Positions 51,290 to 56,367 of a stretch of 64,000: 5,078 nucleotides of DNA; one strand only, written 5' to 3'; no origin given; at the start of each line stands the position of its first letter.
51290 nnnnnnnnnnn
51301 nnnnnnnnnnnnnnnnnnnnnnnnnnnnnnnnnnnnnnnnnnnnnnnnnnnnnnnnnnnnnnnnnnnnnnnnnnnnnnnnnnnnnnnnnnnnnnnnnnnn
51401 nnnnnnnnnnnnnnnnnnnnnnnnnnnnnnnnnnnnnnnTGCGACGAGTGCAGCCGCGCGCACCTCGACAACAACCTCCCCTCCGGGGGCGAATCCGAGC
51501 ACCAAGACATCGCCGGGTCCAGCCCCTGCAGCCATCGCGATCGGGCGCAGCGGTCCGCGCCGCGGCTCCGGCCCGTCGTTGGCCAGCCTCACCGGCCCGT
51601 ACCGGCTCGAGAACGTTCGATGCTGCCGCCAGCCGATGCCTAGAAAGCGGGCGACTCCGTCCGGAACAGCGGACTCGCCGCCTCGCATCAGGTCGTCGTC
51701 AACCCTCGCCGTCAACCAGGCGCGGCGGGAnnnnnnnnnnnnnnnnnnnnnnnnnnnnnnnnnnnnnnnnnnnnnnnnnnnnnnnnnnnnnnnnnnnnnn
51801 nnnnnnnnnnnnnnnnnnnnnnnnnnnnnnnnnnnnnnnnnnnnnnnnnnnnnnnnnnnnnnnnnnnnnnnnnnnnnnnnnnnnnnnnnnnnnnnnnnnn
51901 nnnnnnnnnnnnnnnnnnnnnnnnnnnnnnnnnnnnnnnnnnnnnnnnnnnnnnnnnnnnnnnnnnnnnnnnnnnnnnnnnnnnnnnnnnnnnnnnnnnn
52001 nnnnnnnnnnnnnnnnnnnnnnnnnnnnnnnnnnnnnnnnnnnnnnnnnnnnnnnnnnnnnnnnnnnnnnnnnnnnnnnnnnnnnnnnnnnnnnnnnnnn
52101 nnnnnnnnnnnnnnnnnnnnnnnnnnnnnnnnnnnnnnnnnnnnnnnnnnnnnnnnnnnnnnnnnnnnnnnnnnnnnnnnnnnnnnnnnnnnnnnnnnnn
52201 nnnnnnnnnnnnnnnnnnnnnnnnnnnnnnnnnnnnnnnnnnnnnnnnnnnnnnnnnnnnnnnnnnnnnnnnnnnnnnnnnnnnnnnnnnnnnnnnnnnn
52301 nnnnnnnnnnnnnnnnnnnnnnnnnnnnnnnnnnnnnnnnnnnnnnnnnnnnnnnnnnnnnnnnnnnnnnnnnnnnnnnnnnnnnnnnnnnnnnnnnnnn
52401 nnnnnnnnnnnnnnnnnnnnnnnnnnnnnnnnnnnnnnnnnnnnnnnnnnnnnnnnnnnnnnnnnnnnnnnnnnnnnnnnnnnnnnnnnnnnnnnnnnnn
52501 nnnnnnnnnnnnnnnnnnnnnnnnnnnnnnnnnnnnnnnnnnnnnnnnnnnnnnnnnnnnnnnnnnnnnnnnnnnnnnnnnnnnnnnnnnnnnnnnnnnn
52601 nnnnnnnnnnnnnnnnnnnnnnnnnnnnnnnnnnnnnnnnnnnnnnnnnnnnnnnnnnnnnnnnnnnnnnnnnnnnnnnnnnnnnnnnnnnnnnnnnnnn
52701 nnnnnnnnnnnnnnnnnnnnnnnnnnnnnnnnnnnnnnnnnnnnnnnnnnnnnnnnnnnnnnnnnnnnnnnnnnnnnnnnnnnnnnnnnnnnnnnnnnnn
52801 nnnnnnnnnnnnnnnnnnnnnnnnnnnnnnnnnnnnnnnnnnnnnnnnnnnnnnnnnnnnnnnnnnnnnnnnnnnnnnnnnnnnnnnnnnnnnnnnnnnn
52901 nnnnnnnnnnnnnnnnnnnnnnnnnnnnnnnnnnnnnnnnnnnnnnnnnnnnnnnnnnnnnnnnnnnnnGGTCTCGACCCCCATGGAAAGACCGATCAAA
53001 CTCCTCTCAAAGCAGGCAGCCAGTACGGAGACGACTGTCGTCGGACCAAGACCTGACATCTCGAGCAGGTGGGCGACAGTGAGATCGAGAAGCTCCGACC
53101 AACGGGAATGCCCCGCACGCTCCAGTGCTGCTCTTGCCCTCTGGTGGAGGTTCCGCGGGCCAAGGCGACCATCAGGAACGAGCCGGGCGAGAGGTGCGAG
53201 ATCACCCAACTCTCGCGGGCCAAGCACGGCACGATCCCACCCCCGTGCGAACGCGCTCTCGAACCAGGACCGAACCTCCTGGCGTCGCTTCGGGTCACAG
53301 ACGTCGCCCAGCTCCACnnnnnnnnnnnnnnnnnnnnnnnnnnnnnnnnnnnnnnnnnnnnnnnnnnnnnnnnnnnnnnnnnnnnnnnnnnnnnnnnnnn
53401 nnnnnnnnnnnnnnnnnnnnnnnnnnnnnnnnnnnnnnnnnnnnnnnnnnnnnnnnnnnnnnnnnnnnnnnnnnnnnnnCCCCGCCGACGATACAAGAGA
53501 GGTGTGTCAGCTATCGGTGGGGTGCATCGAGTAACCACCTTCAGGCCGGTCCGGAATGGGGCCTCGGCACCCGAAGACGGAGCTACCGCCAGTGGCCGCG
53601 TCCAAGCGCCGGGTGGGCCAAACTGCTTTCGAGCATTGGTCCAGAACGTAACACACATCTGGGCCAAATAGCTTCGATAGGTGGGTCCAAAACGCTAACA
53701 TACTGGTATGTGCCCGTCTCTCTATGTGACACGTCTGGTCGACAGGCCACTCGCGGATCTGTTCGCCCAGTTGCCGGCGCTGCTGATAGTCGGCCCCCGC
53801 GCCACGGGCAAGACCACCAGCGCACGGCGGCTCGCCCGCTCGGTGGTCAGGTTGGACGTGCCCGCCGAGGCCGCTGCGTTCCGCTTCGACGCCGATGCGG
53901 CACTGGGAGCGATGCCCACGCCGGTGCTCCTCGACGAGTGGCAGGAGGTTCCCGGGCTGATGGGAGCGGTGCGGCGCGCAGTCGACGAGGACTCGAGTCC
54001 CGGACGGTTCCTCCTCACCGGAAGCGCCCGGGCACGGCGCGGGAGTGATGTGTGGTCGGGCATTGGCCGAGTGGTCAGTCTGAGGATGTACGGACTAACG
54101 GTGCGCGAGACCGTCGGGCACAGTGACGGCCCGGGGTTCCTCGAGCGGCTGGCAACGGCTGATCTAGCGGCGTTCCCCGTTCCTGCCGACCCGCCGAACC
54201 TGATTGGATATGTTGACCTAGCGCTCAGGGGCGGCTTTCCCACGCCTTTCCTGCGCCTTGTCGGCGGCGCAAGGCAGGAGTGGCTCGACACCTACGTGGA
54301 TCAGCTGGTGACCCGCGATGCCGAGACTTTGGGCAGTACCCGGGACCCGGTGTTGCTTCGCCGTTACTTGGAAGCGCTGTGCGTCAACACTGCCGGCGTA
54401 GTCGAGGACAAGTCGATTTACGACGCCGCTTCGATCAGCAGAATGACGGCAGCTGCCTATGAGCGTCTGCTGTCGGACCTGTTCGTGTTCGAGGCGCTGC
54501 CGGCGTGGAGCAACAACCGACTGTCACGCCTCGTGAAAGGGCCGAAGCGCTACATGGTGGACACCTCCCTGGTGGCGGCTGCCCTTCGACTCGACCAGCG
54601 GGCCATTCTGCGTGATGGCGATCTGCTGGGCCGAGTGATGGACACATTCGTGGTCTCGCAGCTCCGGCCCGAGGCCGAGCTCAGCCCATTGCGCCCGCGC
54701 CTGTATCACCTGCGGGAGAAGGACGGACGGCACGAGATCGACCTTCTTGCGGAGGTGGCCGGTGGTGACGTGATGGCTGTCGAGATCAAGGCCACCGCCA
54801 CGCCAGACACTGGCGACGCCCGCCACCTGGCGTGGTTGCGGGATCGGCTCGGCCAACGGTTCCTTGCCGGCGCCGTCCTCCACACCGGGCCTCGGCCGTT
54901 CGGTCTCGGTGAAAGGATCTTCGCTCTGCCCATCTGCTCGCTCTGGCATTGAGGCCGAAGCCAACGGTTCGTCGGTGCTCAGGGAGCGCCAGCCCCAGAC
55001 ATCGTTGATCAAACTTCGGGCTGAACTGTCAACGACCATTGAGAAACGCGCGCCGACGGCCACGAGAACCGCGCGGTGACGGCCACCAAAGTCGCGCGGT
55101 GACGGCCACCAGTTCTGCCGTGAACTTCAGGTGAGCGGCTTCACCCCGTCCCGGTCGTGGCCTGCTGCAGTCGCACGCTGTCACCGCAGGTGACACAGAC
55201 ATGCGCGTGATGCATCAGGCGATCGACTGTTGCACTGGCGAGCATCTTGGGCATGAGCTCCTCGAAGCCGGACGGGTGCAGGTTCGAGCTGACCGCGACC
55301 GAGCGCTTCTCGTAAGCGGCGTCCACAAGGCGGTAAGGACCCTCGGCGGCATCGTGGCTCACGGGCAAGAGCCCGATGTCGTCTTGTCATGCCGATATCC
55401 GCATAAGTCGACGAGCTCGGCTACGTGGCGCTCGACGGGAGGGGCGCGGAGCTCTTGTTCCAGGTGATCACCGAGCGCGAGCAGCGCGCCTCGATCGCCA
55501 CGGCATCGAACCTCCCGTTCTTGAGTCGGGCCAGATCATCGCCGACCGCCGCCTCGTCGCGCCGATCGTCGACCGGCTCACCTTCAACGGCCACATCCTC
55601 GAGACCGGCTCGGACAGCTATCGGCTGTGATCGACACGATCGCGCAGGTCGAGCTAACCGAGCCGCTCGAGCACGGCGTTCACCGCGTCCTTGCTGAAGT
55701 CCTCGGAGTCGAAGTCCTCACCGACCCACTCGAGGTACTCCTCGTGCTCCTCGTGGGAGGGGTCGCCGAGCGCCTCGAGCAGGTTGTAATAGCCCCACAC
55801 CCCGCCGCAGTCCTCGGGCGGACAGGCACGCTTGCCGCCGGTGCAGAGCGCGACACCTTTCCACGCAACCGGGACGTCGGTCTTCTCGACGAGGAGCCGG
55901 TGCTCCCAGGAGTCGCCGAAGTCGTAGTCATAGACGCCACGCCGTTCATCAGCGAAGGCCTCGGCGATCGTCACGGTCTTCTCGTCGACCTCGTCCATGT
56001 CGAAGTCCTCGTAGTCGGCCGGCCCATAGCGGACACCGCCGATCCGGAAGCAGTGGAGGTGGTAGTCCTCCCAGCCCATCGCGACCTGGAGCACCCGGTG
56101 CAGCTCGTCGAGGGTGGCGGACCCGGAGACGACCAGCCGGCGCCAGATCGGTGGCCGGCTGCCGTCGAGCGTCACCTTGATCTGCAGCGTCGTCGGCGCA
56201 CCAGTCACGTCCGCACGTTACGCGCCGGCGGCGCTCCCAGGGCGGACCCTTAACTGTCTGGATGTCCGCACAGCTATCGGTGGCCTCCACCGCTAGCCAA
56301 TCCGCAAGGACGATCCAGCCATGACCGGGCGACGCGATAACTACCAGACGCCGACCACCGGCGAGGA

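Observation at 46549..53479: Five-gene tightly coupled operon that I cannot place in any named system: candidate undescribed defence or DNA-surveillance module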

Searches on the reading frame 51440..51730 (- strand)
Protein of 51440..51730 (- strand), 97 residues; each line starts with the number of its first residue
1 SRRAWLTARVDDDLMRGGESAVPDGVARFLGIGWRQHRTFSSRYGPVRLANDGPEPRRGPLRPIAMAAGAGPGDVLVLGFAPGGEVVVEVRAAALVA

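Call 85: search_solved_structures(query=A7, max_evalue=10)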
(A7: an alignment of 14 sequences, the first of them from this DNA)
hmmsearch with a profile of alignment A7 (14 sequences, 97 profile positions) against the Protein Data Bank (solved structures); distinct sequences matched with E-value up to 10: 0.

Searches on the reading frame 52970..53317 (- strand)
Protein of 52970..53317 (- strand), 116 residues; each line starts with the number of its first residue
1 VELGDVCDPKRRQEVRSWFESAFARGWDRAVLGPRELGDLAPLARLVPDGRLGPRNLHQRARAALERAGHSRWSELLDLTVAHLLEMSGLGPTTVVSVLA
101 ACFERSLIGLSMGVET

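Call 84: search_solved_structures(query=A6, max_evalue=10, show_alignments=2)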
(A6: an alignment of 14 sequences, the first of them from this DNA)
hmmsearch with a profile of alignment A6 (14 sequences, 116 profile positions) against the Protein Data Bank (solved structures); distinct sequences matched with E-value up to 10: 9.
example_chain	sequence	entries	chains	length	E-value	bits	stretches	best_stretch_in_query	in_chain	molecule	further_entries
1z3e_B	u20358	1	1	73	0.2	15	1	51-100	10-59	DNA-directed RNA polymerase alpha chain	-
3ihq_B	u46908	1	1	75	0.22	14.9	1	51-100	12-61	DNA-directed RNA polymerase subunit alpha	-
3gfk_B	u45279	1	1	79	0.26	14.7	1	51-99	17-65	DNA-directed RNA polymerase subunit alpha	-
6wgy_A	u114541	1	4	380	0.44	13.9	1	23-71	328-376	Putative citrate synthase 2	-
8syi_A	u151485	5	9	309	0.66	13.3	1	52-101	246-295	DNA-directed RNA polymerase subunit alpha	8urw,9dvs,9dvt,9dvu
1doq_A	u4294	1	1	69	0.82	13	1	49-98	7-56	RNA POLYMERASE ALPHA SUBUNIT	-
8i23_A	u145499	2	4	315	1.1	12.6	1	52-99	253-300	DNA-directed RNA polymerase subunit alpha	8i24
7vpd_A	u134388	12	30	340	1.1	12.6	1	44-98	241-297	DNA-directed RNA polymerase subunit alpha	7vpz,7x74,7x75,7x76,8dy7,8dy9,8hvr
5vi8_T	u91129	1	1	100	1.4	12.2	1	57-98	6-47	DNA-directed RNA polymerase subunit alpha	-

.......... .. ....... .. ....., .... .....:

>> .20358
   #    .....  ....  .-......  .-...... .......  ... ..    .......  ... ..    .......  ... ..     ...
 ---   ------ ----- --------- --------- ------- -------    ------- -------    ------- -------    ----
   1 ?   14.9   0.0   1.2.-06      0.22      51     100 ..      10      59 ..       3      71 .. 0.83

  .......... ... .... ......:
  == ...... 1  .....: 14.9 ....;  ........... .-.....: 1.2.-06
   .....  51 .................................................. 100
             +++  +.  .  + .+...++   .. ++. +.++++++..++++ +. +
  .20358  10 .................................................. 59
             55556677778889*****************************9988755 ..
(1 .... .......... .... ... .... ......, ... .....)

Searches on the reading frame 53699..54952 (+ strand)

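Call 12: search_protein_families(library=pfam, proteins=[window:53699-54952:+], max_evalue=0.001)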
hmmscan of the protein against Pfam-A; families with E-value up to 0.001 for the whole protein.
window:53699-54952:+ (417 aa): 3 families
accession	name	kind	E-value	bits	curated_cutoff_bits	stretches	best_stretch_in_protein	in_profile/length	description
PF13635.12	DUF4143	-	3.6e-35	121.5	28.1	1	206-365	2-159/160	Domain of unknown function (DUF4143)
PF13173.12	AAA_14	-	7.3e-14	52.3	27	1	26-138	3-128/129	AAA domain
PF13191.12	AAA_16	-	0.00068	20.6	32.6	0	24-55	23-57/167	AAA ATPase domain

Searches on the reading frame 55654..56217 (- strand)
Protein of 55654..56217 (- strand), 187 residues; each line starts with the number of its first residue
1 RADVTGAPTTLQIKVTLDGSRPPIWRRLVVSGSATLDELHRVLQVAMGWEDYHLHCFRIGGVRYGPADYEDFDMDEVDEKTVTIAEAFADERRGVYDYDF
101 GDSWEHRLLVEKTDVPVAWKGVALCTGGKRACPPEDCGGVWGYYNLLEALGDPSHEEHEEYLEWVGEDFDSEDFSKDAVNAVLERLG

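Call 12: search_protein_families(library=pfam, proteins=[window:55654-56217:-], max_evalue=0.001)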
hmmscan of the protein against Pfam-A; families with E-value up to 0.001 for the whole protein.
window:55654-56217:- (187 aa): 1 family
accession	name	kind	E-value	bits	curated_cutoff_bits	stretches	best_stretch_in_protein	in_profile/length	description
PF07929.16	PRiA4_ORF3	-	4.7e-64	215.7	26.6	1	10-177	2-172/173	Plasmid pRiA4b ORF-3-like protein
